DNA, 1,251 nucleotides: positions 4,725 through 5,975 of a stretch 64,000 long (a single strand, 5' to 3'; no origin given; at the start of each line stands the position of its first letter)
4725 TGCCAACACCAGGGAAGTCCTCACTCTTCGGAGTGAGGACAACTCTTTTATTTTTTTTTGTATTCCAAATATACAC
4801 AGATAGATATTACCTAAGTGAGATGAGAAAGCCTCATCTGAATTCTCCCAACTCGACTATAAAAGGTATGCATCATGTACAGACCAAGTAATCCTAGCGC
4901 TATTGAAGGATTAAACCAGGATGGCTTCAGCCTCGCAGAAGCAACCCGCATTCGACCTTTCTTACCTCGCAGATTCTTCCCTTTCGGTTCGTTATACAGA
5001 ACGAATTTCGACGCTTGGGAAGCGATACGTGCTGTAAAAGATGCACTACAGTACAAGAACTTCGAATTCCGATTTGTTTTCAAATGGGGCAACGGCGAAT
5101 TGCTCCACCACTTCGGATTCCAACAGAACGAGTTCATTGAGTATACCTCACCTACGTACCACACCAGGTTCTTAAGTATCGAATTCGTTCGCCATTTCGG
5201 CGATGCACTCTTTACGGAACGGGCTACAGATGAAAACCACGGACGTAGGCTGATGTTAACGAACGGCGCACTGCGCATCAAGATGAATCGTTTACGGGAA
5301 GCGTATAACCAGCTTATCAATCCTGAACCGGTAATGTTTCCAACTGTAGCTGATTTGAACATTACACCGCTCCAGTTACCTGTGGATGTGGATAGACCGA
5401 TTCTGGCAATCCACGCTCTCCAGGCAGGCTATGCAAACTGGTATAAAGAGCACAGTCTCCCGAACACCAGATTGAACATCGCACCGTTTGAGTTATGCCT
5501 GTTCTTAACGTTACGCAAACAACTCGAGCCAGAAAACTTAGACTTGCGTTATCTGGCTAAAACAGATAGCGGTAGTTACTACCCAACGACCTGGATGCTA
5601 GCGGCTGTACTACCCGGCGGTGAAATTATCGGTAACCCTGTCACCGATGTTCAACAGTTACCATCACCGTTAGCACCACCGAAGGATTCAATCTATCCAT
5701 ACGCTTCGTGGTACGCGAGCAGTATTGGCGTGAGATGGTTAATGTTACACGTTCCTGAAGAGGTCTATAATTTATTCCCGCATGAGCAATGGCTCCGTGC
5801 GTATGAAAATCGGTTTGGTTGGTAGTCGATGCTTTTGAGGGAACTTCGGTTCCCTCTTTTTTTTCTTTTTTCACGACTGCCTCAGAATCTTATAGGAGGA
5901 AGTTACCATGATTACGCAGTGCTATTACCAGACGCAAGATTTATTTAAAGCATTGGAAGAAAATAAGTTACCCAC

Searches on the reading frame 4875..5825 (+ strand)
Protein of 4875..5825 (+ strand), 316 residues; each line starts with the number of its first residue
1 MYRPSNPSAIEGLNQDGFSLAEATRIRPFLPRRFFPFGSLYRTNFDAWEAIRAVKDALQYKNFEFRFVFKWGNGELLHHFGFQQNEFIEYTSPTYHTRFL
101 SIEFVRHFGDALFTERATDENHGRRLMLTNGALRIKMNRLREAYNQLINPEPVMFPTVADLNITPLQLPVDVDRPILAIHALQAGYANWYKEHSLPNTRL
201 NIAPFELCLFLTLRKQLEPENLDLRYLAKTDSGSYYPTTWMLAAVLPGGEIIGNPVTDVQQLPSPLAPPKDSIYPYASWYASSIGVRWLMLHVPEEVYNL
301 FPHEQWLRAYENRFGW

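Call 64: search_protein_families(library=pfam, proteins=[window:4875-5825:+], max_evalue=0.01)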
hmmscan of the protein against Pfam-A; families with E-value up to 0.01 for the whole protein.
window:4875-5825:+ (316 aa): 0 families

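Call 65: search_protein_families(library=phrogs, proteins=[window:4875-5825:+], max_evalue=0.001)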
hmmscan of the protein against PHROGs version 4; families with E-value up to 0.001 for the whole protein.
window:4875-5825:+ (316 aa): 1 family
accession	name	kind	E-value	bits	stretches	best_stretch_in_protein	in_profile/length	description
phrog_9548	-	unknown function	1.4e-115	387.5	1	1-310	1-325/326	-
